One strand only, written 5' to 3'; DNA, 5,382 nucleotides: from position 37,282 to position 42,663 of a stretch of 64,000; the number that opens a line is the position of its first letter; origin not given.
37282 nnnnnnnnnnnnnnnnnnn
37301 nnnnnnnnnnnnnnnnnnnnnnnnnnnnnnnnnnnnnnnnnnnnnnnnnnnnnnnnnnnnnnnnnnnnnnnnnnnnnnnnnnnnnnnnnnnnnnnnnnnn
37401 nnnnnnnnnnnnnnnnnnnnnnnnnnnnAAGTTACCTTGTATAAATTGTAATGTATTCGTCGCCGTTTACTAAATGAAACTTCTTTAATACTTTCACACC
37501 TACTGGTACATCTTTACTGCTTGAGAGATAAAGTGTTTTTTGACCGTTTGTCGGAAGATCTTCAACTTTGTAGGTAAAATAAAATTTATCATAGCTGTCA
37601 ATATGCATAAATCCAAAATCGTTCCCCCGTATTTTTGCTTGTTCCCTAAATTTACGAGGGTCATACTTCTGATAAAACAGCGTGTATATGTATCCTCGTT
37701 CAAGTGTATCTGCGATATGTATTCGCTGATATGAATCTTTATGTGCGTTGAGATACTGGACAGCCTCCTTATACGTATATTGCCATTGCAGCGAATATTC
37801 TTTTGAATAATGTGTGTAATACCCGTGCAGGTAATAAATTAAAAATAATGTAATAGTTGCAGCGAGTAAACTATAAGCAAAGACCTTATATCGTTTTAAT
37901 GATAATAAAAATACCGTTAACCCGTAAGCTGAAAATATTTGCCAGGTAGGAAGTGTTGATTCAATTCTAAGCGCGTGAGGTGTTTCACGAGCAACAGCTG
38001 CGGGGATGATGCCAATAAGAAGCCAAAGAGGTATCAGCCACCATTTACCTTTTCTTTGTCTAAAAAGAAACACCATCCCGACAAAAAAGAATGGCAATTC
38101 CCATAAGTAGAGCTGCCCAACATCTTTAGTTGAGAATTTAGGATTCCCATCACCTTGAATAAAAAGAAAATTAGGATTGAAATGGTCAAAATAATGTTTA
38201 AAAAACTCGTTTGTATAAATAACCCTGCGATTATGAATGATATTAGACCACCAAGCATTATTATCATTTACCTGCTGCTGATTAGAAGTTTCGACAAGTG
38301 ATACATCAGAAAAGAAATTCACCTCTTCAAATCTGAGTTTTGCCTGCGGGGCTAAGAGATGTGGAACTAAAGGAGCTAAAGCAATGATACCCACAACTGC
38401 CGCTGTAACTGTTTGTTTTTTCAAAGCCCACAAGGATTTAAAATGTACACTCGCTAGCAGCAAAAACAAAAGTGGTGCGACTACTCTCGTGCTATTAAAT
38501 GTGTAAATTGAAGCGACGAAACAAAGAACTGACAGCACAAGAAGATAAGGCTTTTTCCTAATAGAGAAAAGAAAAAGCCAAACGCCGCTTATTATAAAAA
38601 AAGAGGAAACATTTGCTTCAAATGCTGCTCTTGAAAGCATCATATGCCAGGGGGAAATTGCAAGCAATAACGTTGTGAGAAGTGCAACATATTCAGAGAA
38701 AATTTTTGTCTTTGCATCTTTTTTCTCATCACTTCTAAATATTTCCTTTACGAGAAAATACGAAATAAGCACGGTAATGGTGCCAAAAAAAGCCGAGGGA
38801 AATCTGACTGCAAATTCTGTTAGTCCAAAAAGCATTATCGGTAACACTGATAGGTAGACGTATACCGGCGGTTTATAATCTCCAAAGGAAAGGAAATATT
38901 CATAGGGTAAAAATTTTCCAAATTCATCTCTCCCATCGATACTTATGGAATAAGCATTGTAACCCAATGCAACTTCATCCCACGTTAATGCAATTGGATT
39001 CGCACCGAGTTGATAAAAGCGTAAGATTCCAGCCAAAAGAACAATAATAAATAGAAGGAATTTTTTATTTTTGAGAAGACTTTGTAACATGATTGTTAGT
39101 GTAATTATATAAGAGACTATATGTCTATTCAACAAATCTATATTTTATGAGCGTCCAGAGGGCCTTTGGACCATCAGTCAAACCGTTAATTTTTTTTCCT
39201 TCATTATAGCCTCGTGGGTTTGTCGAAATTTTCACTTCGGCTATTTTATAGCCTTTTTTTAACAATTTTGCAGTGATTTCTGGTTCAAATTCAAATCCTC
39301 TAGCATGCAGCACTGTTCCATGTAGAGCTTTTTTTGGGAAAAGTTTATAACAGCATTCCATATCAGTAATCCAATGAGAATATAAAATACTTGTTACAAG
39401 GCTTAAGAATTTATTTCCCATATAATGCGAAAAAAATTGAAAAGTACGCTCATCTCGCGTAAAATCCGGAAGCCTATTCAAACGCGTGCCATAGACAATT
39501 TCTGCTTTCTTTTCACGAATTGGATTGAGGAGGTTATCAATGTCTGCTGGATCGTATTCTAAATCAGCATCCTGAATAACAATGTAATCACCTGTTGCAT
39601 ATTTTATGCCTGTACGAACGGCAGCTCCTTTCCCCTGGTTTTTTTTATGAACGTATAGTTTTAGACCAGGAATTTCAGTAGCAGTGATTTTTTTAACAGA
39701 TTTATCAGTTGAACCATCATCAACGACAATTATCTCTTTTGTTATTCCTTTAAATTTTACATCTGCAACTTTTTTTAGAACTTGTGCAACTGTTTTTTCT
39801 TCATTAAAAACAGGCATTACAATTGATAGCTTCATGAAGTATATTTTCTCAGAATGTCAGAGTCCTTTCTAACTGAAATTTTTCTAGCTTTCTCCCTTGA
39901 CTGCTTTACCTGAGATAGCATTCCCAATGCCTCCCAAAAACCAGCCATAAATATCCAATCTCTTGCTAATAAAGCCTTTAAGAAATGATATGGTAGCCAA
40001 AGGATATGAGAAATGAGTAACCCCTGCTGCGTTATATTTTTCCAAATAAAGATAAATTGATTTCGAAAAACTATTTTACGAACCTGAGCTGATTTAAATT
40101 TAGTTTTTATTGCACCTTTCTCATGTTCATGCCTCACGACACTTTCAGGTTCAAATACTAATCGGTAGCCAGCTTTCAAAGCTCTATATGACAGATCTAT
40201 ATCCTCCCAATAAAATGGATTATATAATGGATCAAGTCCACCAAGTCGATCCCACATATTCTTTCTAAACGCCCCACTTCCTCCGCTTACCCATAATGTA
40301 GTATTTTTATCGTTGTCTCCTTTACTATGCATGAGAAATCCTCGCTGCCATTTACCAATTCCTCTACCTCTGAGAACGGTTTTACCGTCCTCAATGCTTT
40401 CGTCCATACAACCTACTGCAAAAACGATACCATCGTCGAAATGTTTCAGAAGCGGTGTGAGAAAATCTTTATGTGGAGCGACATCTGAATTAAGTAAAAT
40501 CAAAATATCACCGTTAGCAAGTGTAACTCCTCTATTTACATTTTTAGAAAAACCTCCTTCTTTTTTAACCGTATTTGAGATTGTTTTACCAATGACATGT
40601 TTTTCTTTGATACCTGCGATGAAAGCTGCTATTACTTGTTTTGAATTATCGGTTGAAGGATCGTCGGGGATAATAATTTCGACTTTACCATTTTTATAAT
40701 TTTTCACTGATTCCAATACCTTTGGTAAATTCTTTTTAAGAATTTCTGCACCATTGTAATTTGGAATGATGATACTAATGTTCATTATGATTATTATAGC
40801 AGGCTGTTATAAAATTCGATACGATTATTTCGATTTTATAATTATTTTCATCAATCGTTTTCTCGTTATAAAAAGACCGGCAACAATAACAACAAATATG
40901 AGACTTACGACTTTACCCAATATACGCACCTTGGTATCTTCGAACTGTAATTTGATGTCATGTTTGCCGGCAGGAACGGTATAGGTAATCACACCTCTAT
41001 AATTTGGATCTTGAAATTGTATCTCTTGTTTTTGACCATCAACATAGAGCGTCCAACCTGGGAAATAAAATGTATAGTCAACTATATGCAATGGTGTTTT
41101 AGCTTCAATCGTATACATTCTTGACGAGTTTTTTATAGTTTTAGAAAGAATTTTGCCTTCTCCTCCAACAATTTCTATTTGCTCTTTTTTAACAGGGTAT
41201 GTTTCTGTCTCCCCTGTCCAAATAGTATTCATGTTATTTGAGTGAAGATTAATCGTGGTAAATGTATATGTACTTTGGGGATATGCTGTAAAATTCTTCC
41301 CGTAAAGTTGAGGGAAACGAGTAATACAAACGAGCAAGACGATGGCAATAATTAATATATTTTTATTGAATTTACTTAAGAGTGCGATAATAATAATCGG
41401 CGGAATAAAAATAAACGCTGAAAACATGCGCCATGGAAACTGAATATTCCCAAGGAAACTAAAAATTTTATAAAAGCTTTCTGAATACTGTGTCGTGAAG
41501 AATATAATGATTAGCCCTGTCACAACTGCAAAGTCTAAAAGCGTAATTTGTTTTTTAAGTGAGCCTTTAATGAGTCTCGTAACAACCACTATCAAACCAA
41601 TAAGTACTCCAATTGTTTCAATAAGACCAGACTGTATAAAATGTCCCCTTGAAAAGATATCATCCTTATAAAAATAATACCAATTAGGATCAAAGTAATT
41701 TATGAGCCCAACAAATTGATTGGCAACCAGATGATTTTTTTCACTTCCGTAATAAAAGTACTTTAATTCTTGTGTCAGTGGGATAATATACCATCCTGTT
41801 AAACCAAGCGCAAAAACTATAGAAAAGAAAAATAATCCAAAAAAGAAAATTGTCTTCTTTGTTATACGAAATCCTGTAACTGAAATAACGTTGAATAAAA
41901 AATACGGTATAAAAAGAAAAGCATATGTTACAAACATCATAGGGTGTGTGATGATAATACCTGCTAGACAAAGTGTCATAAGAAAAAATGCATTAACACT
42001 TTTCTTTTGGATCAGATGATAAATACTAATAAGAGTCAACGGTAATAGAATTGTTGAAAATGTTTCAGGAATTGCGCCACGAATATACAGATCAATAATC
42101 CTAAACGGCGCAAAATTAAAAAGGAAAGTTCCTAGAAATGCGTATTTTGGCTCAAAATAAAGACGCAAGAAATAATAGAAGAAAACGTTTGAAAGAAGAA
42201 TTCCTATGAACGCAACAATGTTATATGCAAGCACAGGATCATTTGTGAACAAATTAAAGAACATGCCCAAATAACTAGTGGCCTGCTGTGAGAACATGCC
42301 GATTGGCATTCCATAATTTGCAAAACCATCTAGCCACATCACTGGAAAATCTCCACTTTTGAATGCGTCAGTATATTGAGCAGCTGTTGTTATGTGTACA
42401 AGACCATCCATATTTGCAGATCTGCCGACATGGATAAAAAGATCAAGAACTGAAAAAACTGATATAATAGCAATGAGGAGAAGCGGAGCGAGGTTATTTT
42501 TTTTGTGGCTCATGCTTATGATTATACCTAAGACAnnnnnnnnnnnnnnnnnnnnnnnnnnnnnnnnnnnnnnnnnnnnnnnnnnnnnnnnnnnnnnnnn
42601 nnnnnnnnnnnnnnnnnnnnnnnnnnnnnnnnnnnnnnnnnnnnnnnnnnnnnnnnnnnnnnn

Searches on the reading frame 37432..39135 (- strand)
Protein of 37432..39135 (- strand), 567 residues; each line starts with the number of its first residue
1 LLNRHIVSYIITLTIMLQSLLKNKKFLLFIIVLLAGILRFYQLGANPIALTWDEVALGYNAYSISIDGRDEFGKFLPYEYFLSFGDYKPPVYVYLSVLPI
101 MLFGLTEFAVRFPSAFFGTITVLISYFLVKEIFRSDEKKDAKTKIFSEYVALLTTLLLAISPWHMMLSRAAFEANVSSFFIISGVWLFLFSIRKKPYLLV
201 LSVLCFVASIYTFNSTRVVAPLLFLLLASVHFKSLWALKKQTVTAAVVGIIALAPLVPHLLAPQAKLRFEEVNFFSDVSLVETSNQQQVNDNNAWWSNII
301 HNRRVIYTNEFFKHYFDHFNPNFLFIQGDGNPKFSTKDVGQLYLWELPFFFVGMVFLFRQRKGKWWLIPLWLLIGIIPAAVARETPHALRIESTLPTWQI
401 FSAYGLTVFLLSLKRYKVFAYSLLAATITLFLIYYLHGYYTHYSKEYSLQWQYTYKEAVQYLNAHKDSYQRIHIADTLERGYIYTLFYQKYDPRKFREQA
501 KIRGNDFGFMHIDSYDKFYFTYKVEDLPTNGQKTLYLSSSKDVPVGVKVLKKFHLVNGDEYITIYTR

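Call 18: search_protein_families(library=pfam, proteins=[window:37432-39135:-], max_evalue=0.001)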
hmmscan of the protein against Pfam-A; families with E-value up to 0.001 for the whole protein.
window:37432-39135:- (567 aa): 1 family
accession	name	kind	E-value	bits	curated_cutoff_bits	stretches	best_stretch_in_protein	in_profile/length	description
PF13231.12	PMT_2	-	1.6e-05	25.6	26.1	1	88-135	2-49/160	Dolichyl-phosphate-mannose-protein mannosyltransferase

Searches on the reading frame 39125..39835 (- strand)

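Call 18: search_protein_families(library=pfam, proteins=[window:39125-39835:-], max_evalue=0.001)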
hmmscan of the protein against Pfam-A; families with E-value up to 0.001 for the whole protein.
window:39125-39835:- (236 aa): 3 families
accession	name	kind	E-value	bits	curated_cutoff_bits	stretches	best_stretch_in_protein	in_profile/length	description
PF00535.33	Glycos_transf_2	-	1.7e-34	119.6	23.3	1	4-149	1-150/168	Glycosyl transferase family 2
PF10111.15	Glyco_tranf_2_2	-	4.5e-07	30.1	27.3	1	4-104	1-104/276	Glycosyltransferase like family 2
PF13641.12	Glyco_tranf_2_3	-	0.00033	21.2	27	1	3-116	3-121/230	Glycosyltransferase like family 2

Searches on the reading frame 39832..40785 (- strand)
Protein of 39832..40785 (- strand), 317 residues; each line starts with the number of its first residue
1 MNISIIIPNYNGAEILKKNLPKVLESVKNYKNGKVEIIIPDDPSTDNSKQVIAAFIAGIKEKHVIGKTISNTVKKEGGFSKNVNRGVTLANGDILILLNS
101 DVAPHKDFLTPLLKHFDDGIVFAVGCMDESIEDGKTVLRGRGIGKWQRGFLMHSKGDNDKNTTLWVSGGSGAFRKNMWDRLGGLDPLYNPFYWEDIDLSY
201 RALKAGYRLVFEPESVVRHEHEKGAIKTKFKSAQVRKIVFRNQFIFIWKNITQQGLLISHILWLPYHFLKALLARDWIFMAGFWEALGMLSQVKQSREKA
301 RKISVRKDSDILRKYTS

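Call 18: search_protein_families(library=pfam, proteins=[window:39832-40785:-], max_evalue=0.001)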
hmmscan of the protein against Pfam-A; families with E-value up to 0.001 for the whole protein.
window:39832-40785:- (317 aa): 5 families
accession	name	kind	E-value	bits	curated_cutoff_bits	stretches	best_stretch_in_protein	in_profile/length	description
PF00535.33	Glycos_transf_2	-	4.1e-24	85.8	23.3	1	4-175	1-161/168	Glycosyl transferase family 2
PF13641.12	Glyco_tranf_2_3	-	8.6e-20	72.2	27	1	3-223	3-215/230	Glycosyltransferase like family 2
PF13632.12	Glyco_trans_2_3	-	1.4e-07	32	27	1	95-278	2-174/198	Glycosyl transferase family group 2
PF13506.12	Glyco_transf_21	-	2.9e-05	24.1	21.7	1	82-240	21-172/174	Glycosyl transferase family 21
PF10111.15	Glyco_tranf_2_2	-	0.0003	20.8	27.3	1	4-205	1-202/276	Glycosyltransferase like family 2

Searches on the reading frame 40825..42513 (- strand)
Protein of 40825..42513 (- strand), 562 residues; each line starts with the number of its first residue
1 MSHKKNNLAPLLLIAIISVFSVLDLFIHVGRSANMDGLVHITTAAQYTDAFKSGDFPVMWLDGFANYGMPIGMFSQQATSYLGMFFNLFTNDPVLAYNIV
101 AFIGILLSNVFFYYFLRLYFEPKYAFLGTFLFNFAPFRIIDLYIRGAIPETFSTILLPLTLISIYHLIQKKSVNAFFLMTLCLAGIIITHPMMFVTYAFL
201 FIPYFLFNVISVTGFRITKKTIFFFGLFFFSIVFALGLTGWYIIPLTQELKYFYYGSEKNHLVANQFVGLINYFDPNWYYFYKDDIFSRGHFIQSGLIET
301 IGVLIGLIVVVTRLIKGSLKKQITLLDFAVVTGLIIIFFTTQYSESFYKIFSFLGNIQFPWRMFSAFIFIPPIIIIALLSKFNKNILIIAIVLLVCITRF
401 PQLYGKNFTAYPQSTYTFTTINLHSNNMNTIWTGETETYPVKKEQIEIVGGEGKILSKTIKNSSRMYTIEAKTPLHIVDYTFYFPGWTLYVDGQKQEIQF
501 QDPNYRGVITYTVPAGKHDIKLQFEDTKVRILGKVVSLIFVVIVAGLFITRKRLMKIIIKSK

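Call 18: search_protein_families(library=pfam, proteins=[window:40825-42513:-], max_evalue=0.001)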
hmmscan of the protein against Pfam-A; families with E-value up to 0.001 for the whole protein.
window:40825-42513:- (562 aa): 2 families
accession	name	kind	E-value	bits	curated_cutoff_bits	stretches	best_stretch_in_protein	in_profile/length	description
PF10131.15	PTPS_related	-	8.4e-11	41.5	26.4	1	81-426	10-327/621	6-pyruvoyl-tetrahydropterin synthase related domain; membrane protein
PF20176.3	DUF6541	-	3.8e-09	35.8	29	1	132-313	223-391/646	Family of unknown function (DUF6541)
